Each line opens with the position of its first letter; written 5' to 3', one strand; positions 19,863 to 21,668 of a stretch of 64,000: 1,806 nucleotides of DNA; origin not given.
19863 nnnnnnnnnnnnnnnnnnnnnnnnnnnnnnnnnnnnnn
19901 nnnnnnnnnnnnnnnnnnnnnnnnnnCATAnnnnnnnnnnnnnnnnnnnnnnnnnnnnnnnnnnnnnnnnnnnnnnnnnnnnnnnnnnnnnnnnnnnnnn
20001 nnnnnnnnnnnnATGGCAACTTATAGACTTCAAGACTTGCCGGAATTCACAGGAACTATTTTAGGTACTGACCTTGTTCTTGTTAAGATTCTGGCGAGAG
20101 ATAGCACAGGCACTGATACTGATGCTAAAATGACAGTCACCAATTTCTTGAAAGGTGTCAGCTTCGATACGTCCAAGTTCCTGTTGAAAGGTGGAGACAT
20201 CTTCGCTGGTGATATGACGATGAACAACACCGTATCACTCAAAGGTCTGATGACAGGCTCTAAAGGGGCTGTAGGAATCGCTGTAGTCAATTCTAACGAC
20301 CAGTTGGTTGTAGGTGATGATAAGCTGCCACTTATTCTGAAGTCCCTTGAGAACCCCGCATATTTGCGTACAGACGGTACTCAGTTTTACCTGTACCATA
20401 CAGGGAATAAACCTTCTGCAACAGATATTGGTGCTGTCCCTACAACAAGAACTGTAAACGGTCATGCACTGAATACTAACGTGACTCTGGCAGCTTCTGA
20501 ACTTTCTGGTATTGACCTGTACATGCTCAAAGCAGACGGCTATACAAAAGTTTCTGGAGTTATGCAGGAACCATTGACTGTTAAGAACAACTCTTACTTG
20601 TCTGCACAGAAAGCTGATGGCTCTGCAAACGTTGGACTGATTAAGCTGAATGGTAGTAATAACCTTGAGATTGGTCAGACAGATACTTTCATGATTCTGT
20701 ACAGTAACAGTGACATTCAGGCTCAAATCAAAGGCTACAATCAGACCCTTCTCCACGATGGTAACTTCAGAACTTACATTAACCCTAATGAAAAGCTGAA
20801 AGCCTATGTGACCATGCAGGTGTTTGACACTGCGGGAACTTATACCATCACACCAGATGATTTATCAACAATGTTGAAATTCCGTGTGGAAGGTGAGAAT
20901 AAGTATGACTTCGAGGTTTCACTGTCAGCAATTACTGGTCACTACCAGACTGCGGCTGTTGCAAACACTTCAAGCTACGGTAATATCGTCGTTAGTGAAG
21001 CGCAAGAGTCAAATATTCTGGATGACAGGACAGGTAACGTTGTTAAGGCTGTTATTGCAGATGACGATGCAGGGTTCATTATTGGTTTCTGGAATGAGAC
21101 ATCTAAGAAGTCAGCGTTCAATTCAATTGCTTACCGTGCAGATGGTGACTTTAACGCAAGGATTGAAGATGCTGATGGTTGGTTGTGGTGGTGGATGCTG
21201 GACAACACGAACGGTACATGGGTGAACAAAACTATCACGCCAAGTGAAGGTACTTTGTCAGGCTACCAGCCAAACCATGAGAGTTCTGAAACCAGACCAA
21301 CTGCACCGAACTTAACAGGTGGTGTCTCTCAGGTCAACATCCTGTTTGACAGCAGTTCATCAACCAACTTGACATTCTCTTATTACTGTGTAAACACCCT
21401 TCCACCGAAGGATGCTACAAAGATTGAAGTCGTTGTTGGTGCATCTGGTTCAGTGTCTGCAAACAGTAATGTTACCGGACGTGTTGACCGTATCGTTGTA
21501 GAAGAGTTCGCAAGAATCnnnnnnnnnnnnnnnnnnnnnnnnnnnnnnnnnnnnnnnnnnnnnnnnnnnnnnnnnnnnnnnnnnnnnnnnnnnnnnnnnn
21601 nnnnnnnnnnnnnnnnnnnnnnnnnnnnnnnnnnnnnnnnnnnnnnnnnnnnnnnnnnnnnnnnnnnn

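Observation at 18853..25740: Tail fibre cluster built by domain shuffling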

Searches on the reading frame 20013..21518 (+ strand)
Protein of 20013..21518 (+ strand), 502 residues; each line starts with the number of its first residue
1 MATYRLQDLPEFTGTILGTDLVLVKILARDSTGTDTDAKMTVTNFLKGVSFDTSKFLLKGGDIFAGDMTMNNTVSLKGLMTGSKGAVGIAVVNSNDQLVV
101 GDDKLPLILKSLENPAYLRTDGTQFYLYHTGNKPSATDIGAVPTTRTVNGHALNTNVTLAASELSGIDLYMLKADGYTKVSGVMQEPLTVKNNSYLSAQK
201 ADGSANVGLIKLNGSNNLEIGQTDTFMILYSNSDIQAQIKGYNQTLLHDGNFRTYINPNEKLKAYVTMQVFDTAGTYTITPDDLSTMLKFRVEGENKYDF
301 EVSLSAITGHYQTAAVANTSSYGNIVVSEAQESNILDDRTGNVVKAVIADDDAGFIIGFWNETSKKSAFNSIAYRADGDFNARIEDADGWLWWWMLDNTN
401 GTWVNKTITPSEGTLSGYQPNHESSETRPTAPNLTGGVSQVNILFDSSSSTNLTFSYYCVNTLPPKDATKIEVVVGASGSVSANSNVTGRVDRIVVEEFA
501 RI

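Call 8: search_protein_families(library=pfam, proteins=[window:20013-21518:+], max_evalue=0.01)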
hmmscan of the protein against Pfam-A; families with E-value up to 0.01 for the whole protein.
window:20013-21518:+ (502 aa): 0 families

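Call 9: search_protein_families(library=phrogs, proteins=[window:20013-21518:+], max_evalue=0.001)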
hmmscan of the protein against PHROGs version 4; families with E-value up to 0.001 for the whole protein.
window:20013-21518:+ (502 aa): 4 families
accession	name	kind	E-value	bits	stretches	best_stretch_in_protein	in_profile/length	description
phrog_23426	-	tail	0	1124.2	1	1-502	1-502/502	tail protein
phrog_2871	-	tail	1.8e-48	166.3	1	288-497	569-774/1456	tail protein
phrog_22179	-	tail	5.1e-13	50.1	1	2-142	4-139/244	tail fiber protein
phrog_17472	-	tail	3.1e-07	29.9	1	92-186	196-289/872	tail protein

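Call 12: search_solved_structures(query=window:20013-21518:+, max_evalue=1)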
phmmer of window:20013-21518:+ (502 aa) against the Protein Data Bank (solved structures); distinct sequences matched with E-value up to 1: 0.

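Call 25: find_homologous_proteins(query=window:20013-21518:+, max_evalue=0.001)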
Query window:20013-21518:+ (502 aa): 19 proteins with E <= 0.001 among 8000 candidates.
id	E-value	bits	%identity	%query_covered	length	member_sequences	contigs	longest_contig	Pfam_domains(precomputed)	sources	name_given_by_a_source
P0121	0.0e+0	1111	100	100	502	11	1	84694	-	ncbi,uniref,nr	ncbi:tail protein [Erwinia phage vB_Eam-MM7]|uniref:Tail fiber n=1 Tax=Erwinia phage vB_Eam-MM7 TaxI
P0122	2.3e-283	958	83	100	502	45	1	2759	-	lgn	-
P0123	7.3e-32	129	44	31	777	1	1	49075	-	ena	-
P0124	8.6e-18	82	41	13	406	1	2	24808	PF21601.4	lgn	-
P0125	6.0e-15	73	46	10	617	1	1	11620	-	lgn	-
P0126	5.6e-14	70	46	10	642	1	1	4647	-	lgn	-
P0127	4.3e-11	60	67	7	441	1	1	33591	-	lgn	-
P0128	1.1e-10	59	50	10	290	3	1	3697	-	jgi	jgi:hypothetical protein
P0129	1.1e-9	56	49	10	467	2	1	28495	PF21882.3,PF03406.19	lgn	-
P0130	1.7e-9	55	49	15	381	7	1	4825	-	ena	-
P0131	2.4e-9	55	68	6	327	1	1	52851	-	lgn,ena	-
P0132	2.7e-9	54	55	7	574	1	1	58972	-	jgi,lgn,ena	-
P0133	3.2e-8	51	61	7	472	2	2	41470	-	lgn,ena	-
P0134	2.7e-7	48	68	6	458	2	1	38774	-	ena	-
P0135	1.6e-6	45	74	6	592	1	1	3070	-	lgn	-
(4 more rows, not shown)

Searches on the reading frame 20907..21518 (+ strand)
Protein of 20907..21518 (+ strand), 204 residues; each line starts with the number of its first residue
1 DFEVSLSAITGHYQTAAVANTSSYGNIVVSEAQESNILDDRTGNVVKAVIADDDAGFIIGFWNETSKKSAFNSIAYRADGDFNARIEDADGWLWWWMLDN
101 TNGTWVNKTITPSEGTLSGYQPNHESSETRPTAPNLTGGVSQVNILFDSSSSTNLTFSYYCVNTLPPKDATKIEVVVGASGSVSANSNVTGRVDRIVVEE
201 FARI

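Call 19: search_dna_similar(query=window:20943-21518:+, collection=phages, mode=protein, max_rows=60, rows=spread, max_evalue=0.001)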
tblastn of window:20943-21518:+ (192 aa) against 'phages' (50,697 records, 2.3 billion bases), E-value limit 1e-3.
Records with a match: 462; places in all: 500; records where one place covers at least 80% of the query: 195.
Best place of each record, by identity: >=99% 13; 95-99% 1; 80-90% 22; <60% 426.
By first word of the organism name: Escherichia 242; Salmonella 100; Erwinia 33; Campylobacter 23; Cronobacter 12; Aeromonas 7; Klebsiella 6; Enterobacter 4; Serratia 4; Yersinia 4; and 16 more.
By host as written in the record: Escherichia coli 76; - 54; Escherichia coli K-12 MG1655 30; Campylobacter jejuni 21; Escherichia coli K-12 16; Salmonella enterica subsp. enterica serovar Enteritidis PT1 14; Erwinia amylovora 12; Salmonella enterica 11; and 126 more.
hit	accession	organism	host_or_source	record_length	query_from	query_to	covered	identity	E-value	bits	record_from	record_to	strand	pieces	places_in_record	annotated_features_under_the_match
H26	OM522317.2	Erwinia phage Hena2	Erwinia amylovora 1/79Sm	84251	1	192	100%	100.0%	9e-115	363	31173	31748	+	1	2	putative proximal tail fiber subunit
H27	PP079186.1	Erwinia phage vEam_W_28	Erwinia amylovora IVIA 1892.1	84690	1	192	100%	99.5%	4e-114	362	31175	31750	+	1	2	tail protein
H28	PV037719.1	Erwinia phage Coenus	Erwinia amylovora Ea 1/79 (DSM17948)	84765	1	192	100%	84.9%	1e-98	317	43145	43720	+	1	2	tail protein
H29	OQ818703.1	Erwinia phage Panisse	Erwinia amylovora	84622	1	192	100%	84.4%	6e-98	315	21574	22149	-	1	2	putative proximal tail fiber subunit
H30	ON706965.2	Erwinia phage Roscha1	Erwinia amylovora 1/79Sm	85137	1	192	100%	82.8%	3e-97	313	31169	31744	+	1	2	putative proximal tail fiber subunit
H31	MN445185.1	Escherichia phage vB_EcoM_EC001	Escherichia coli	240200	1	155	81%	50.6%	7e-41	152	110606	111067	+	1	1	tail-associated protein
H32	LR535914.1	Salmonella phage SPFM17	-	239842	1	155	81%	50.0%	3e-40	150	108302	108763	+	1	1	putative structural protein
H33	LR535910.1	Salmonella phage SPFM13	-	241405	1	155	81%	50.0%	3e-40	150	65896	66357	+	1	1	putative structural protein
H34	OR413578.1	Salmonella phage SPLA1a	Salmonella enterica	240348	1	155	81%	49.4%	2e-39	148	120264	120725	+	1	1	tail protein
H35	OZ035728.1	Phapecoctavirus 536P1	-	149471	14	154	73%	42.4%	1e-26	111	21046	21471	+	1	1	record has no annotation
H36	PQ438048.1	Escherichia phage MirsaeidiM_Esher1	Escherichia coli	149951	14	154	73%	41.7%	2e-26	110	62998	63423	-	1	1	tail fiber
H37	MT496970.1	Escherichia phage Mt1B1_P17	Escherichia coli Mt1B1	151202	14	154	73%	41.7%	5e-26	109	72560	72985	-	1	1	hypothetical protein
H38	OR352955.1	Escherichia phage AV125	Escherichia coli ESBL049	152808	14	154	73%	41.7%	5e-26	109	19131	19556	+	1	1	tail fibers protein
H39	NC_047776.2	Escherichia phage ESCO5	Escherichia coli BEN 5202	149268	14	154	73%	41.0%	2e-26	110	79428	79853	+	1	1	tail protein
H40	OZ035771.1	Phapecoctavirus DIJ07P2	-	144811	14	154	73%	41.0%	4e-26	109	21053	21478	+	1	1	record has no annotation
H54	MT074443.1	Salmonella phage zoltan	Salmonella enterica subsp. enterica ...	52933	1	156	81%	34.6%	4e-21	96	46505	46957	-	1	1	tail protein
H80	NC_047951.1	Yersinia phage phiR8-01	-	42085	25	160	71%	31.7%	3e-16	82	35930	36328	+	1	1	g044: tail protein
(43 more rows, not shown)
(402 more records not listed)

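Call 30: get_annotated_region(hit=H54, flank=6000)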
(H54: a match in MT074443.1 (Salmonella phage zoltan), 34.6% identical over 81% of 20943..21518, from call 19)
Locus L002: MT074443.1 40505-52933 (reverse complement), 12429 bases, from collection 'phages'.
description: Salmonella phage zoltan, complete genome.
organism: Salmonella phage zoltan (NCBI taxid 2713328)
taxonomy: Viruses; Duplodnaviria; Heunggongvirae; Uroviricota; Caudoviricetes; Rosemountvirus; Rosemountvirus yarpen
host: Salmonella enterica subsp. enterica serovar Enteritidis PT1; source: wastewater; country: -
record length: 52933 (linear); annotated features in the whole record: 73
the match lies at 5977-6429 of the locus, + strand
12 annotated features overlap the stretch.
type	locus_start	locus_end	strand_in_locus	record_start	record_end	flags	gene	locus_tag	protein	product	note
CDS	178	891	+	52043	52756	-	-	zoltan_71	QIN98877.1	scaffold protein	PVOGs: VOG4611; scaffold protein [Salmonella phage BP63]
CDS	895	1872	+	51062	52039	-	-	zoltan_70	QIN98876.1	major capsid protein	major capsid protein [Salmonella phage BP63]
CDS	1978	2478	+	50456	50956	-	-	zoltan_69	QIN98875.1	hypothetical protein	PVOGs: VOG1527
CDS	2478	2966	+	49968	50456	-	-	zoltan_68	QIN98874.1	hypothetical protein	PVOGs: VOG1353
CDS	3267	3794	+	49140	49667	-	-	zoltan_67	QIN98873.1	hypothetical protein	PVOGs: VOG11079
CDS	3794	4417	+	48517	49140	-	-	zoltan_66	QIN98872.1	hypothetical protein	PVOGs: VOG5264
CDS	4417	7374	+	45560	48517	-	-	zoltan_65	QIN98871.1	tail protein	PVOGs: VOG1347; tail protein [Salmonella phage BP63]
CDS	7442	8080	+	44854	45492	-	-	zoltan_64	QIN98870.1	hypothetical protein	-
CDS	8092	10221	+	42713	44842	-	-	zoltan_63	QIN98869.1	hypothetical protein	-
CDS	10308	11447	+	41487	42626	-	-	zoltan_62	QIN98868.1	hypothetical protein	PVOGs: VOG1352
CDS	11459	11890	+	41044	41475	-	-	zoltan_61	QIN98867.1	hypothetical protein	PVOGs: VOG4699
CDS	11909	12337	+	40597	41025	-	-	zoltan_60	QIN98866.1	hypothetical protein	PVOGs: VOG1350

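Call 31: get_annotated_region(hit=H39, flank=7000)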
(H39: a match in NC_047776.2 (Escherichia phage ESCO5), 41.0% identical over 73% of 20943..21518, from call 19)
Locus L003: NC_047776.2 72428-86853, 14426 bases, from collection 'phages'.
description: Escherichia phage ESCO5, complete genome.
organism: Escherichia phage ESCO5 (NCBI taxid 1897495)
taxonomy: Viruses; Duplodnaviria; Heunggongvirae; Uroviricota; Caudoviricetes; Stephanstirmvirinae; Phapecoctavirus; Escherichia virus ESCO5
host: Escherichia coli BEN 5202; source: chicken cecal content; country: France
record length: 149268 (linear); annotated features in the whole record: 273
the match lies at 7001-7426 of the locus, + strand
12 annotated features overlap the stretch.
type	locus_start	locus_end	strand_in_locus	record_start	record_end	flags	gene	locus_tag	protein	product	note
CDS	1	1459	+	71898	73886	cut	-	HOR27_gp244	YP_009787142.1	tail length tape measure protein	-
CDS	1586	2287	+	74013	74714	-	-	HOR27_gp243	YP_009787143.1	tail fiber protein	-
CDS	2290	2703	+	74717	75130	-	-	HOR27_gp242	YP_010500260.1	virion structural protein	-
CDS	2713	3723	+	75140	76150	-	-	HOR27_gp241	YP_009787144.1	baseplate hub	-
CDS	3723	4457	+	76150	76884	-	-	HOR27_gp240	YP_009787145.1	baseplate spike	-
CDS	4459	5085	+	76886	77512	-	-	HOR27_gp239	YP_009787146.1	hypothetical protein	-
CDS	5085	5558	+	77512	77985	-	-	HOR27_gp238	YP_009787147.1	tail fiber protein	-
CDS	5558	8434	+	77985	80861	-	-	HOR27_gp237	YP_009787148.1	tail protein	-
CDS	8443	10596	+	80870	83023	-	-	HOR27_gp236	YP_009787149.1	non-contractile tail sheath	-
CDS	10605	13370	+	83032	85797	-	-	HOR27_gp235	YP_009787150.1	tail protein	-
CDS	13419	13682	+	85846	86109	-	-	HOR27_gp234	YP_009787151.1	membrane protein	-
CDS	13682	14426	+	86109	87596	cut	-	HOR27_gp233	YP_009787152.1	baseplate wedge subunit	-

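Call 32: get_annotated_region(hit=H80, flank=5000)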
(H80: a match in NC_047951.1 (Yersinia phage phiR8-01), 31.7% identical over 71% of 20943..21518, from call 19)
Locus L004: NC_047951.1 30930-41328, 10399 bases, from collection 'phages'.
description: Yersinia phage phiR8-01 complete genome.
organism: Yersinia phage phiR8-01 (NCBI taxid 1206556)
taxonomy: Viruses; Duplodnaviria; Heunggongvirae; Uroviricota; Caudoviricetes; Autographiviridae; Melnykvirinae; Pienvirus; Pienvirus R801
host: -; source: -; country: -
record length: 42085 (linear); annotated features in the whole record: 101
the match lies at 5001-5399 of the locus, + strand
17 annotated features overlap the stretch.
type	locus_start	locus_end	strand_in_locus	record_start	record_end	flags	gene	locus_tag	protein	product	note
CDS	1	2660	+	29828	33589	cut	g042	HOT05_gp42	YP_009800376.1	internal virion protein with endolysin domain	-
regulatory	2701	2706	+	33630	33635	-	-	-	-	ribosome_binding_site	-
CDS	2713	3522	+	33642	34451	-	g043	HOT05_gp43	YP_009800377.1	tail fiber protein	-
regulatory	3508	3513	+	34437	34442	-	g043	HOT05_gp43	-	ribosome_binding_site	-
CDS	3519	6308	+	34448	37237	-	g044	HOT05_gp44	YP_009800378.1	tail protein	-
regulatory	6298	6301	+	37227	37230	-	g044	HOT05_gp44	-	ribosome_binding_site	-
CDS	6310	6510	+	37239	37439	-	g045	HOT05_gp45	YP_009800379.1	holin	-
regulatory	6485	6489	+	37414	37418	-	g045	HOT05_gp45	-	ribosome_binding_site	-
CDS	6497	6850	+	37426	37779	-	g046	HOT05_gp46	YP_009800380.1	terminase small subunit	-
regulatory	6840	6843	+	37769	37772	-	g046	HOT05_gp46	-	ribosome_binding_site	-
CDS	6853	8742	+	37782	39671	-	g047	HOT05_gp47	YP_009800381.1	terminase large subunit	-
regulatory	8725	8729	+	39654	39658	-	g047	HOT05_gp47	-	ribosome_binding_site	-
CDS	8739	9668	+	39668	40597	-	g048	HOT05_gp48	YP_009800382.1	hypothetical protein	-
regulatory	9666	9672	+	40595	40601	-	-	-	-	ribosome_binding_site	-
CDS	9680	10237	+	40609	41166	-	g049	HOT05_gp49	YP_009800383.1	endolysin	-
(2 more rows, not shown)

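Call 82: search_protein_families(library=pfam, proteins=[window:20907-21518:+], max_evalue=10)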
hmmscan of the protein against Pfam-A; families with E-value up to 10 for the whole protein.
window:20907-21518:+ (204 aa): 0 families

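Call 111: search_protein_families(library=pfam, proteins=[L004:2713-3519:+, L002:3794-4414:+, L003:5085-5555:+], max_evalue=0.01)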
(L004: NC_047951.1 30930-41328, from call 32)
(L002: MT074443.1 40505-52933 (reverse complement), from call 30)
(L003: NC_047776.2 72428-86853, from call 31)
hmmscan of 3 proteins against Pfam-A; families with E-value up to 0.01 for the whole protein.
L004:2713-3519:+ (269 aa): 1 family
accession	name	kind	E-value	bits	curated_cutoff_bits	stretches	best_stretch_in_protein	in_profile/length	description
PF03906.20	Phage_T7_tail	-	5.6e-09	36.3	25.2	1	21-131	8-115/157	Phage T7 tail fibre protein, N-terminal domain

L002:3794-4414:+ (207 aa): 0 families

L003:5085-5555:+ (157 aa): 0 families

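Call 112: search_protein_families(library=phrogs, proteins=[L004:2713-3519:+, L002:3794-4414:+, L003:5085-5555:+], max_evalue=0.00001)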
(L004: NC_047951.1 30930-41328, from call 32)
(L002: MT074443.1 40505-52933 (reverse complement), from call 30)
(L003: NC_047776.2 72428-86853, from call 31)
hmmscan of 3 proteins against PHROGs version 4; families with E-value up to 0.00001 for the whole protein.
L004:2713-3519:+ (269 aa): 15 families
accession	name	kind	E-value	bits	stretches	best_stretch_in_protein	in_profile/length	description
phrog_7760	-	tail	5.8e-82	275.8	1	2-269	8-222/223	tail fiber protein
phrog_13173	-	tail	2.1e-40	139.9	1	16-136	5-125/674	tail fiber protein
phrog_13481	-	tail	5.6e-38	132.3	1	3-154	4-159/596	tail fiber protein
phrog_25042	-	tail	3.4e-37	129.2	1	4-135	5-138/632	tail fiber protein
phrog_27959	-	tail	3.6e-37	129.1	1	7-171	6-164/779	tail fiber protein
phrog_9017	-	tail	9.8e-25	88.7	1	153-268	41-158/159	tail fiber protein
phrog_24774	-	unknown function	5.2e-22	79.9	1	169-269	155-256/258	-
phrog_6256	-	tail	1.1e-17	65.3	1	19-132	6-122/686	tail fiber protein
phrog_22179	-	tail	1.9e-15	58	1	170-264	144-238/244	tail fiber protein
phrog_2710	-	tail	1.8e-14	54.1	1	19-125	10-119/781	tail fiber protein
phrog_27998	-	tail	2.6e-13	51.1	1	169-268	104-205/207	tail fiber protein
phrog_34656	-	unknown function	1.4e-12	48.9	1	161-266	89-195/200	-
phrog_32568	-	tail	2.2e-08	35.1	1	183-263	93-171/177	tail fiber protein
phrog_26630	-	tail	3.5e-08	33.5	1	24-141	8-129/506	tail fiber protein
phrog_8460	-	tail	1.7e-07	30.9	1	29-172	14-149/780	tail fiber protein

L002:3794-4414:+ (207 aa): 7 families
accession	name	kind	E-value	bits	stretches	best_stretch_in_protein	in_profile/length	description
phrog_27998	-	tail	7.3e-141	467.7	1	1-207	1-207/207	tail fiber protein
phrog_24774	-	unknown function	1.4e-31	111.3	1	97-206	147-256/258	-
phrog_7760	-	tail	1.2e-25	91.7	1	79-206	98-222/223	tail fiber protein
phrog_9017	-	tail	1.7e-23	84.6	1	83-205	37-158/159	tail fiber protein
phrog_22179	-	tail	1.7e-16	61.5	1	89-201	130-238/244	tail fiber protein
phrog_32568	-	tail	3.9e-16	60.3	1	76-200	50-171/177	tail fiber protein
phrog_34656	-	unknown function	2.9e-09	38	1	111-203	103-195/200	-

L003:5085-5555:+ (157 aa): 8 families
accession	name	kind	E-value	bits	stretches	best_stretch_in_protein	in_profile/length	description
phrog_9017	-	tail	1.9e-68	230.8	1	1-157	1-159/159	tail fiber protein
phrog_7760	-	tail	9.8e-35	121.4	1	55-157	121-223/223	tail fiber protein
phrog_24774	-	unknown function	1.5e-20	75.1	1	54-149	154-249/258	-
phrog_22179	-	tail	5e-20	73.1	1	55-156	143-243/244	tail fiber protein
phrog_32568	-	tail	5.7e-16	59.8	1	57-156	81-177/177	tail fiber protein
phrog_27998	-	tail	1.4e-12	48.7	1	55-150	102-200/207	tail fiber protein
phrog_34656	-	unknown function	4e-10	40.9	1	23-156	66-196/200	-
phrog_19200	-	head and packaging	5.1e-09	36.8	1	58-149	172-261/268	virion structural protein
